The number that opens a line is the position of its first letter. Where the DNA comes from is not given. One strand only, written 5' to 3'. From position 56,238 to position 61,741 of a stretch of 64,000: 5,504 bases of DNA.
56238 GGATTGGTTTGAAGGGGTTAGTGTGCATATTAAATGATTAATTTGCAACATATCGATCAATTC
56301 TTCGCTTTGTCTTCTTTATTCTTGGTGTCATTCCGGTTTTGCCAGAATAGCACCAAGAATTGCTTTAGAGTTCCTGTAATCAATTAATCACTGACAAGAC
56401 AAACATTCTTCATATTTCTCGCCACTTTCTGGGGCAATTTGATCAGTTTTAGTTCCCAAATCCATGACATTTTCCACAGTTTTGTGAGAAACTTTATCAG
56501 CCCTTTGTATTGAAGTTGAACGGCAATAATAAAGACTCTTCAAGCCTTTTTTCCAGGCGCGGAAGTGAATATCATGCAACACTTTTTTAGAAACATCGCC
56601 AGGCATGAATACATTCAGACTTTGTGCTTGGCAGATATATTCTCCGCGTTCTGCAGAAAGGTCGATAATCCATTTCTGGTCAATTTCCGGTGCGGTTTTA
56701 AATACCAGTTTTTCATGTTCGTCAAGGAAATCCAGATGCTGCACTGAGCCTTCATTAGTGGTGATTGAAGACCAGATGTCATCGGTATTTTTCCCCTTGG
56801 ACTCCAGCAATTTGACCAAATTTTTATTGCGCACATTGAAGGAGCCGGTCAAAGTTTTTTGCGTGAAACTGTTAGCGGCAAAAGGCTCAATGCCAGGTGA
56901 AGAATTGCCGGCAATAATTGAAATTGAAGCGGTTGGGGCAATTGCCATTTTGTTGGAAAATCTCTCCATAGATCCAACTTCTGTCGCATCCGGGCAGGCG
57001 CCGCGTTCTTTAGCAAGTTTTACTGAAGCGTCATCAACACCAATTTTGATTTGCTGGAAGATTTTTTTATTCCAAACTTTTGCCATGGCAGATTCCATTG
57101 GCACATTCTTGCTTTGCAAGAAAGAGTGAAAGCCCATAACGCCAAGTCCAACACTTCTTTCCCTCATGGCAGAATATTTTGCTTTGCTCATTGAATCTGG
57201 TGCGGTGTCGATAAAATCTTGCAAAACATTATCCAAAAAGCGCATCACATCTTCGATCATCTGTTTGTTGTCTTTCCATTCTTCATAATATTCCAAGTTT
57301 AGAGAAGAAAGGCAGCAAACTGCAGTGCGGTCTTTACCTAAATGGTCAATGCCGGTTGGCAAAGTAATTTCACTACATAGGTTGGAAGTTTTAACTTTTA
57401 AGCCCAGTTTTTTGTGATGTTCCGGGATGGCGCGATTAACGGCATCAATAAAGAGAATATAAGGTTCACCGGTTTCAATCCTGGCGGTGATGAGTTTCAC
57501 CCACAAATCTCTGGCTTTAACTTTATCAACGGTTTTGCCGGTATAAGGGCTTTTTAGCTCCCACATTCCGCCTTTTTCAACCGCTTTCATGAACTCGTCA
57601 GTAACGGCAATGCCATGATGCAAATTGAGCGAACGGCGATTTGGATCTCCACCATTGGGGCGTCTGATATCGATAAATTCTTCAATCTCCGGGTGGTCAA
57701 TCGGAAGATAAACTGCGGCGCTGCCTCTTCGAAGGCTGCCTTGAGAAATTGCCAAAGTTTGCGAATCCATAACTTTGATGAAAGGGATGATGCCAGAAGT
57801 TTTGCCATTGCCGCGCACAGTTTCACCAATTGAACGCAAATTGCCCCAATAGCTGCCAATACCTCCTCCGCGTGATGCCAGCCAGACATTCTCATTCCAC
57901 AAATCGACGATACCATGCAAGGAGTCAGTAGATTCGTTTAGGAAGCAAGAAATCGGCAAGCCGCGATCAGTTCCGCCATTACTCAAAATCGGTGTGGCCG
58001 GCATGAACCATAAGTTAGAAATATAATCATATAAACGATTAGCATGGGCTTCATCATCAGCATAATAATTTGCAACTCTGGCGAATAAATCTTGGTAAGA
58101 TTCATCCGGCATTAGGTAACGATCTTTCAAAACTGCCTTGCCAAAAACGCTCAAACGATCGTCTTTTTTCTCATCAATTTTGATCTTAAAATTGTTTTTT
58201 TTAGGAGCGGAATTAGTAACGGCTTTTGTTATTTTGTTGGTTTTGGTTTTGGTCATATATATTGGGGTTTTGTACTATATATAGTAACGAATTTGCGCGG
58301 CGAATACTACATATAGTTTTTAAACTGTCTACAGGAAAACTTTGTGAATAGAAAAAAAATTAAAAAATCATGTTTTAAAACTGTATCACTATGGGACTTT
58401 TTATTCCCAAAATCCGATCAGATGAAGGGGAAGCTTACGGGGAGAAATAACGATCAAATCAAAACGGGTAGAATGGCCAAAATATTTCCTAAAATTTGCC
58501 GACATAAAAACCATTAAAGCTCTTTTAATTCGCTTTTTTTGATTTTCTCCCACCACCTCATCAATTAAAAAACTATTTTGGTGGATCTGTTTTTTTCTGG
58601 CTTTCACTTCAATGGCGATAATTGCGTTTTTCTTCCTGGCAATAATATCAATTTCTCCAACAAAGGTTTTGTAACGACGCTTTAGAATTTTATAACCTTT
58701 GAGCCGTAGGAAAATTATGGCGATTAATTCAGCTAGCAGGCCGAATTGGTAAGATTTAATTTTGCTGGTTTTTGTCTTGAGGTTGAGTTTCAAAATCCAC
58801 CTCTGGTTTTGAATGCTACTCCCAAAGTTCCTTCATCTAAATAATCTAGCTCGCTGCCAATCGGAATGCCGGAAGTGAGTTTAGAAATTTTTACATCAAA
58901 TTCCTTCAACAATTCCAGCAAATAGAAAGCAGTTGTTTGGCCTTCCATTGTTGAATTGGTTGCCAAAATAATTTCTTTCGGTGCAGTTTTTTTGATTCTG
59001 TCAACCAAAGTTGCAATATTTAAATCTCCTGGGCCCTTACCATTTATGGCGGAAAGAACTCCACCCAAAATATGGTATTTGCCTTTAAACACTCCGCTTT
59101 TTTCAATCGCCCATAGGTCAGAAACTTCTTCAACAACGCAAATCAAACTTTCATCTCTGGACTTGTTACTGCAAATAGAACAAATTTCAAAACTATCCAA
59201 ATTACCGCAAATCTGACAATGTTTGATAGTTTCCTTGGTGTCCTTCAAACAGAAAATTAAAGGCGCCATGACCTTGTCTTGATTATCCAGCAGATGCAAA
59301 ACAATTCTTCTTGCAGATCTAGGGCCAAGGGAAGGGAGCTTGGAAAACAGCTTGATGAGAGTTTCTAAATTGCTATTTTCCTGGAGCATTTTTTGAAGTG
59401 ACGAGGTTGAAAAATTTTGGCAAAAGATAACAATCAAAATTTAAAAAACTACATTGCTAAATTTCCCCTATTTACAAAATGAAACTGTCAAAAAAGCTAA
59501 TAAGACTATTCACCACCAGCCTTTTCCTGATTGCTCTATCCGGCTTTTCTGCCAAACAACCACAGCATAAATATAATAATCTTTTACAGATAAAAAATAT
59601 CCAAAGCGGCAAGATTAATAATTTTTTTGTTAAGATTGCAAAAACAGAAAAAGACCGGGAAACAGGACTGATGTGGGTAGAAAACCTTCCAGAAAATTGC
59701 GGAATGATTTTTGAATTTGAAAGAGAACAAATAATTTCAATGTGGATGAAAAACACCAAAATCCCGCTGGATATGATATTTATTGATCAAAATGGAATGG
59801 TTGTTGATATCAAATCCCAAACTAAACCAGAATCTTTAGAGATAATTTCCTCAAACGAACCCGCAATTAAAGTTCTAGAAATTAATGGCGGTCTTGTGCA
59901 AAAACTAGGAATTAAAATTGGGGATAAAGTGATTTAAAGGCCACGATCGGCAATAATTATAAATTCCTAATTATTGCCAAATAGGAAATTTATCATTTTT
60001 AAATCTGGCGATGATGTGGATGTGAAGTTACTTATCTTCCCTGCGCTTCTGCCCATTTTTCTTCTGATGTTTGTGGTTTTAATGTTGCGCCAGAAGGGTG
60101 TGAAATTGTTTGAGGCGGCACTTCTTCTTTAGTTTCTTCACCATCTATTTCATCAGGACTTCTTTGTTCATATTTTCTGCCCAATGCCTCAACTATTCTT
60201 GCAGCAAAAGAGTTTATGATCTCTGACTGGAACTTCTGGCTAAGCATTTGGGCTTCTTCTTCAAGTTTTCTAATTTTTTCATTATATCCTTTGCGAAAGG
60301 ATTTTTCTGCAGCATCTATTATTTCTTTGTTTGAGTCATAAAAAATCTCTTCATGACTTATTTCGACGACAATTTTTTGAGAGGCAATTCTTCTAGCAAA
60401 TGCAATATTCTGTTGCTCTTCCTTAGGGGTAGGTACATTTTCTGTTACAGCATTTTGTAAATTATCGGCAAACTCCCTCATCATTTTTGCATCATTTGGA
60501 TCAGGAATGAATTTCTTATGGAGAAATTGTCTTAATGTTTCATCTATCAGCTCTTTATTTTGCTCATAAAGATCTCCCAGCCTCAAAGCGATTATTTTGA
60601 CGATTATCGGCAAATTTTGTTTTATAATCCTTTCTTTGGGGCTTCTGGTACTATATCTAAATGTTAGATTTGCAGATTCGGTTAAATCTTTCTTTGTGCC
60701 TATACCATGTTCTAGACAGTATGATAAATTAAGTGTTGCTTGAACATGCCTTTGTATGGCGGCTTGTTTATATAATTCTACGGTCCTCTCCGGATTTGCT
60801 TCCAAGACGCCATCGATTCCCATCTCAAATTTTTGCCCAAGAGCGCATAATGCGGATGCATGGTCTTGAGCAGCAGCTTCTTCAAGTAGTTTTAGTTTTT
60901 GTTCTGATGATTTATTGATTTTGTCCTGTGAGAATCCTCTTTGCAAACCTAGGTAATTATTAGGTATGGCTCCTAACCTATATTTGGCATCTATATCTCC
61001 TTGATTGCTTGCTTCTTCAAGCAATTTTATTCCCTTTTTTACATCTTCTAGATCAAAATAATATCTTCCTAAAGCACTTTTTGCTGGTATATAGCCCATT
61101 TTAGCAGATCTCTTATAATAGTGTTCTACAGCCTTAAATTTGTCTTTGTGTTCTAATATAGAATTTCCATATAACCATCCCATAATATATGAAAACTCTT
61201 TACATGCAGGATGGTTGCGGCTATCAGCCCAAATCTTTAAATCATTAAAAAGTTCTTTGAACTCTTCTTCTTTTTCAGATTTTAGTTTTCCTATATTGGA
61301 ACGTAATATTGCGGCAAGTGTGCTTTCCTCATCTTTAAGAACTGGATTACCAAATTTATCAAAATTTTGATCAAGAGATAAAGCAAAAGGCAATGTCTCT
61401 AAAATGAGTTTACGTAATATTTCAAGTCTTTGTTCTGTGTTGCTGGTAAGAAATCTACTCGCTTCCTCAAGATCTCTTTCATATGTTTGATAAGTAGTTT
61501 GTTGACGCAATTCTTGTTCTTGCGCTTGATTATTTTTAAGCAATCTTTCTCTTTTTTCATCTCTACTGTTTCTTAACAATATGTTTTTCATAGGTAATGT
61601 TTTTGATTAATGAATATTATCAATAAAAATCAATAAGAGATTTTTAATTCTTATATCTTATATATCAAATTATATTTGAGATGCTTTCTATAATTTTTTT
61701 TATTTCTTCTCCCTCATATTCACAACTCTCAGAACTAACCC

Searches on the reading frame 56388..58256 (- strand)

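Call 21: search_protein_families(library=ncbifam, proteins=[window:56388-58256:-], max_evalue=0.00001)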
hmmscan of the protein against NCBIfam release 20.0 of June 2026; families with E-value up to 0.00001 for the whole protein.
window:56388-58256:- (622 aa): 20 families
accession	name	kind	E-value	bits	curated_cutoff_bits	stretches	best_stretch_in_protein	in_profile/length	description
NF006577.0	PRK09102.1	equivalog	0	1022.5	620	1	16-622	6-604/604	ribonucleoside-diphosphate reductase subunit alpha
TIGR02506.1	NrdE_NrdA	equivalog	6.7e-151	503.8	341.05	2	42-423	6-421/616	ribonucleoside-diphosphate reductase subunit alpha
TIGR02510.1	NrdE-prime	equivalog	2.9e-131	438.7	602.25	1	39-586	22-547/560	ribonucleoside-diphosphate reductase subunit alpha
NF005544.0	PRK07207.1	equivalog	1.2e-104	351.1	965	3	27-239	288-509/965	ribonucleoside-diphosphate reductase subunit alpha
TIGR02504.1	NrdJ_Z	equivalog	3.3e-87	293.5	399.95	1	43-575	5-593/606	adenosylcobalamin-dependent ribonucleoside-diphosphate reductase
NF009029.0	PRK12365.1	equivalog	8.9e-81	272.2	1350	3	27-237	370-590/1046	ribonucleoside-diphosphate reductase subunit alpha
NF006417.0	PRK08665.1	equivalog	9.6e-81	272.1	961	1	30-583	7-568/759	vitamin B12-dependent ribonucleotide reductase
NF006279.0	PRK08447.1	equivalog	1.7e-80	271.5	1082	4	26-242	128-354/789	ribonucleoside-diphosphate reductase subunit alpha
NF006665.0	PRK09209.1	equivalog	8.4e-78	262.4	1057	3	23-242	144-375/761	ribonucleoside-diphosphate reductase subunit alpha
NF005101.0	PRK06539.1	equivalog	2.2e-70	237.7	988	3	26-238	139-361/822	ribonucleoside-diphosphate reductase subunit alpha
NF005010.0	PRK06406.1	subfamily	1.4e-69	235.2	1125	1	52-588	200-727/771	vitamin B12-dependent ribonucleotide reductase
NF005483.0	PRK07088.1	equivalog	2.3e-69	234.4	1214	3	24-243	147-378/764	ribonucleoside-diphosphate reductase subunit alpha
NF009028.0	PRK12364.1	equivalog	2.3e-63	214.4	1377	3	41-237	248-451/842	ribonucleoside-diphosphate reductase subunit alpha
TIGR04170.1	RNR_1b_NrdE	exception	5.4e-61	206.7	750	3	45-239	106-299/698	class 1b ribonucleoside-diphosphate reductase subunit alpha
NF006578.0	PRK09103.1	equivalog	2.6e-44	151.4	813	2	244-425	391-569/761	class 1a ribonucleoside-diphosphate reductase subunit alpha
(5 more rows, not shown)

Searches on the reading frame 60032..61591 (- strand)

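Call 21: search_protein_families(library=ncbifam, proteins=[window:60032-61591:-], max_evalue=0.00001)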
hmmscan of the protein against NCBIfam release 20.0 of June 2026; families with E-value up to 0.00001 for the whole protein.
window:60032-61591:- (519 aa): 1 family
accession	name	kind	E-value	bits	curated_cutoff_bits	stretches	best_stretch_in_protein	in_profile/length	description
NF047621.1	FlgprotMotXVib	equivalog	2.6e-10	40.1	330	0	70-208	16-152/211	flagellar protein MotX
